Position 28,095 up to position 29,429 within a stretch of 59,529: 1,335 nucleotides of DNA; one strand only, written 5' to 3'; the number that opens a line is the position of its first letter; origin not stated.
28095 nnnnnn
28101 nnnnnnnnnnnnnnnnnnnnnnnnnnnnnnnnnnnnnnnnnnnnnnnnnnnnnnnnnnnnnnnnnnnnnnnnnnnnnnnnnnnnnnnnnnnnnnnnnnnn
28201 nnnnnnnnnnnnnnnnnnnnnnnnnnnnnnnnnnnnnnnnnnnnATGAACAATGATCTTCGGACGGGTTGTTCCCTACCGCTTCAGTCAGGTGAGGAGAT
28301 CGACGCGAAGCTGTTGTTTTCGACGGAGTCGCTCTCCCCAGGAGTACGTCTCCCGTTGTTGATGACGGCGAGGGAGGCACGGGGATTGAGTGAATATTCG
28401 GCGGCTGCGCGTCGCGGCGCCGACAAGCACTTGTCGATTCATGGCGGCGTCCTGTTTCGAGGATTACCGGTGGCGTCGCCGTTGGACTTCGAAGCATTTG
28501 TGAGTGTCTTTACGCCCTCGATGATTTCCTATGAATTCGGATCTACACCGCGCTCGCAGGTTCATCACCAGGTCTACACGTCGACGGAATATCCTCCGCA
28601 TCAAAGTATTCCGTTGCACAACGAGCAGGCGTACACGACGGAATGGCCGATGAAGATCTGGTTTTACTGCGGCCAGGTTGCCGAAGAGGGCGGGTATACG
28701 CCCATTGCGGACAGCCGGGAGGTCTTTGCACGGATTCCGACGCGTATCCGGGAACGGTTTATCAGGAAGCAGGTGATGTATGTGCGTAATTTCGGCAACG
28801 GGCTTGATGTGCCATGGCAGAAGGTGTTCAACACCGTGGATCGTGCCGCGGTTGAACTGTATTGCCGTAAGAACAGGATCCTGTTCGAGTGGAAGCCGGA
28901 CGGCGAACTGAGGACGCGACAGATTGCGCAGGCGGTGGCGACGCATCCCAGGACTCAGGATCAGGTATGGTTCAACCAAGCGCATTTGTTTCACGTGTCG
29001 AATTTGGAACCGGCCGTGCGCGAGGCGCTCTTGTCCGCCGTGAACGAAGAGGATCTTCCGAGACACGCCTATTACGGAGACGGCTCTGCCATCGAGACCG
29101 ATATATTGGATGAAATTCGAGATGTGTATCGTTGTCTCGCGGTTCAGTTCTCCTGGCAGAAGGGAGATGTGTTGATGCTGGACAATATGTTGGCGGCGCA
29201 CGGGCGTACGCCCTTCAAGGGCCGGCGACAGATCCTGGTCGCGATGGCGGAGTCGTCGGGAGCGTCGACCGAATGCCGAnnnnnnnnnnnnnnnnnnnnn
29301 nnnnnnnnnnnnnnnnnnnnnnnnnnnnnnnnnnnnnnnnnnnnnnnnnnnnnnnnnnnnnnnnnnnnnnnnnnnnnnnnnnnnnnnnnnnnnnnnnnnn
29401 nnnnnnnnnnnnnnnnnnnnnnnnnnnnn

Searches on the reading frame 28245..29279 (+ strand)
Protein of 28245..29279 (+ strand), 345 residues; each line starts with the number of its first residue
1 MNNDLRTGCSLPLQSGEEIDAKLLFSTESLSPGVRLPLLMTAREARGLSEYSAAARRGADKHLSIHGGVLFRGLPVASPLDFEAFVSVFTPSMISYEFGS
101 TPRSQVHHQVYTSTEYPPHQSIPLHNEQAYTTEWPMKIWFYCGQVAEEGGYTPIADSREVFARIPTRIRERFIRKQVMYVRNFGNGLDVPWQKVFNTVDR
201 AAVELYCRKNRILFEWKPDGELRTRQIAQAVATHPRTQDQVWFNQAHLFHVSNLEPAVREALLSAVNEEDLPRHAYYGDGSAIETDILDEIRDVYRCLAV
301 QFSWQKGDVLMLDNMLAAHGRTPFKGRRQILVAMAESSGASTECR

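Call 6: search_protein_families(library=pfam, proteins=[window:28245-29279:+], max_evalue=0.001)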
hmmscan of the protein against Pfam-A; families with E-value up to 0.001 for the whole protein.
window:28245-29279:+ (345 aa): 1 family
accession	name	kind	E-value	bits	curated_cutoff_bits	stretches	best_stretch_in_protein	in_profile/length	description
PF02668.22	TauD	-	2e-47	162.8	27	1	51-333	22-266/267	Taurine catabolism dioxygenase TauD, TfdA family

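Call 14: find_encoding_contigs(protein=window:28245-29279:+, flank=2000, max_places=4)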
Protein window:28245-29279:+ (345 aa): no gene with exactly this product is on record in the collection.

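Call 38: search_protein_families(library=ncbifam, proteins=[window:28245-29279:+], max_evalue=0.00001)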
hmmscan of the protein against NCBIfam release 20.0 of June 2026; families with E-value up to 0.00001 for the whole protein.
window:28245-29279:+ (345 aa): 0 families

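Call 53: find_homologous_proteins(query=window:28245-29279:+, max_evalue=1e-30)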
Query window:28245-29279:+ (345 aa): 6434 proteins with E <= 1e-30 among 8000 candidates; the best 120 are listed.
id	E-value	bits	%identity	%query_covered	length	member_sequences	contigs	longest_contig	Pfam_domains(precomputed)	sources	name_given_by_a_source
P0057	1.1e-234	796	100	100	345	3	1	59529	PF02668.23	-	-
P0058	4.8e-202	688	87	100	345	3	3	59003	PF02668.23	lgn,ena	-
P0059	5.3e-197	672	85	100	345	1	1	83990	PF02668.23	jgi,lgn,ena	-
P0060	2.1e-195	667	85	100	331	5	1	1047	PF02668.23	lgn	-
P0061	5.5e-191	652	84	99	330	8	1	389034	PF02668.23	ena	-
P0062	4.3e-189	646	81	100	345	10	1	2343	PF02668.23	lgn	-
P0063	9.1e-186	635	80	100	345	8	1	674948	PF02668.23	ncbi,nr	ncbi:TauD/TfdA family dioxygenase [Nitrospira sp. MA-1]|nr:TauD/TfdA family dioxygenase [Nitrospira 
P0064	2.3e-185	634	78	100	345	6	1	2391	PF02668.23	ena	-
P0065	8.1e-180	615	77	100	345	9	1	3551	PF02668.23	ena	-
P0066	1.1e-176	605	77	100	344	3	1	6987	PF02668.23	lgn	-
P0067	3.9e-167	574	73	100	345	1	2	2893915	PF02668.23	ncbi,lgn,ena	-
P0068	3.0e-160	551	75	93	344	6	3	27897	PF02668.23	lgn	-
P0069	3.9e-159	547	69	100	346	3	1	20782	PF02668.23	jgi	jgi:alpha-ketoglutarate-dependent taurine dioxygenase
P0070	1.2e-158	546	70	100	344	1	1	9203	PF02668.23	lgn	-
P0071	4.4e-158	544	73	93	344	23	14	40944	PF02668.23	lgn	-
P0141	5.7e-141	488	67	93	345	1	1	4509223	PF02668.23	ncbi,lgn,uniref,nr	ncbi:hypothetical protein W02_10510 [Nitrospira sp. KM1]|uniref:TauD/TfdA family dioxygenase n=1 Tax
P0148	1.7e-134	466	65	89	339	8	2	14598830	PF02668.23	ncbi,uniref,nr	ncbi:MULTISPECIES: TauD/TfdA family dioxygenase [Sorangium]|uniref:TauD/TfdA-like domain-containing 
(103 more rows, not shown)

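Call 54: find_encoding_contigs(protein=P0063, flank=10000, max_places=1)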
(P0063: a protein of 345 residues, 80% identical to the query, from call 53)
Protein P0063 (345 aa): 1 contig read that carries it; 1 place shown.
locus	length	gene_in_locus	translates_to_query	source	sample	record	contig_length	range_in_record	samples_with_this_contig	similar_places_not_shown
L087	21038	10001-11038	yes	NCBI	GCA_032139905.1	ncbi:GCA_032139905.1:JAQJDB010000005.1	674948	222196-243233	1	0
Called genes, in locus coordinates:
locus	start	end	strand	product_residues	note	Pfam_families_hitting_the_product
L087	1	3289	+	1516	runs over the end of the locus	PF00109:ketoacyl-synt, PF02801:Ketoacyl-synt_C, PF16197:KAsynt_C_assoc, PF22336:RhiE-like_linker, PF22621:CurL-like_PKS_C, PF00698:Acyl_transf_1, PF21394:Beta-ketacyl_N, PF00106:adh_short, +5 more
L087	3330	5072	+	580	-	PF00664:ABC_membrane, PF00005:ABC_tran, PF02463:SMC_N (faint), PF13304:AAA_21 (faint)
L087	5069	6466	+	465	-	PF00202:Aminotran_3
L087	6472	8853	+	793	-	PF01804:Penicil_amidase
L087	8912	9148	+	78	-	PF03621:MbtH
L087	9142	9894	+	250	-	PF00975:Thioesterase, PF12697:Abhydrolase_6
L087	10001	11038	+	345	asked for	PF02668:TauD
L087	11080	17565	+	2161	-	PF00668:Condensation, PF00501:AMP-binding, PF13193:AMP-binding_C (weak), PF00550:PP-binding, PF00668:Condensation, PF00501:AMP-binding, PF13193:AMP-binding_C, PF00550:PP-binding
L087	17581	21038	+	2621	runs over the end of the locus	PF00668:Condensation, PF00501:AMP-binding, PF13193:AMP-binding_C, PF00550:PP-binding, PF00668:Condensation, PF00501:AMP-binding, PF13193:AMP-binding_C, PF00550:PP-binding, +1 more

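Call 55: find_encoding_contigs(protein=P0141, flank=10000, max_places=1)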
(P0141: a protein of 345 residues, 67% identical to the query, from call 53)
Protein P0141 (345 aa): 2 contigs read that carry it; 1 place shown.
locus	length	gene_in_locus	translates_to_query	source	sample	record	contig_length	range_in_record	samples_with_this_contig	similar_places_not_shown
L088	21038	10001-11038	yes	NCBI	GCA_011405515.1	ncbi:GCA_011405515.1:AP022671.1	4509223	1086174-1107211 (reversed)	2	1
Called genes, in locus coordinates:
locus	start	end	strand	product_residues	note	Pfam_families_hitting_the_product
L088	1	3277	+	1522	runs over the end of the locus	PF00109:ketoacyl-synt, PF02801:Ketoacyl-synt_C, PF16197:KAsynt_C_assoc, PF22336:RhiE-like_linker, PF22621:CurL-like_PKS_C, PF00698:Acyl_transf_1, PF21394:Beta-ketacyl_N, PF00106:adh_short, +3 more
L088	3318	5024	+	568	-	PF00664:ABC_membrane, PF00005:ABC_tran, PF02463:SMC_N (faint), PF13304:AAA_21 (faint)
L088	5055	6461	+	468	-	PF00202:Aminotran_3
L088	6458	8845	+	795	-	PF01804:Penicil_amidase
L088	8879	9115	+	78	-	PF03621:MbtH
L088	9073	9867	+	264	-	PF00975:Thioesterase, PF12697:Abhydrolase_6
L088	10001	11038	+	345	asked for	PF02668:TauD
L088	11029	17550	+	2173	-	PF00668:Condensation, PF00501:AMP-binding, PF00550:PP-binding, PF00668:Condensation, PF00501:AMP-binding, PF13193:AMP-binding_C, PF00550:PP-binding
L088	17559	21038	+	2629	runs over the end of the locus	PF00668:Condensation, PF00501:AMP-binding, PF13193:AMP-binding_C, PF00550:PP-binding, PF00668:Condensation, PF00501:AMP-binding, PF13193:AMP-binding_C, PF00550:PP-binding, +1 more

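Call 56: find_encoding_contigs(protein=P0148, flank=10000, max_places=1)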
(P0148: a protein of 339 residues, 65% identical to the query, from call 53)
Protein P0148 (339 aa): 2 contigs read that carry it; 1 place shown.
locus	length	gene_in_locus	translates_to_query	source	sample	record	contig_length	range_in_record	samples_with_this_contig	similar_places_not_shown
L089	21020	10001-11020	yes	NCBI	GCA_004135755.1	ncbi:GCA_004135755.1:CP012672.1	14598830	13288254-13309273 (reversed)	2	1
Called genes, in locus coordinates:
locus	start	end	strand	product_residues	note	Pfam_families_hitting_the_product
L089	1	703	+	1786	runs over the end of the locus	PF00501:AMP-binding, PF23024:AMP-dom_DIP2-like, PF00550:PP-binding, PF00668:Condensation, PF00501:AMP-binding, PF13193:AMP-binding_C, PF00550:PP-binding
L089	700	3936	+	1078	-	PF00109:ketoacyl-synt, PF02801:Ketoacyl-synt_C, PF16197:KAsynt_C_assoc, PF22336:RhiE-like_linker, PF22621:CurL-like_PKS_C, PF00698:Acyl_transf_1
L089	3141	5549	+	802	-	-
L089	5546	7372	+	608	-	PF00664:ABC_membrane, PF00005:ABC_tran, PF02463:SMC_N (faint), PF13304:AAA_21 (faint)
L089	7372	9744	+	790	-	PF01804:Penicil_amidase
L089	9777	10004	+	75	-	PF03621:MbtH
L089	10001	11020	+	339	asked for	PF02668:TauD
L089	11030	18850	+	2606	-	PF00668:Condensation, PF00501:AMP-binding, PF13193:AMP-binding_C, PF00550:PP-binding, PF00668:Condensation, PF00501:AMP-binding, PF13193:AMP-binding_C, PF00550:PP-binding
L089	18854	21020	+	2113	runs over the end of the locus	PF00668:Condensation, PF00501:AMP-binding, PF13193:AMP-binding_C, PF00550:PP-binding, PF00668:Condensation, PF00550:PP-binding, PF00668:Condensation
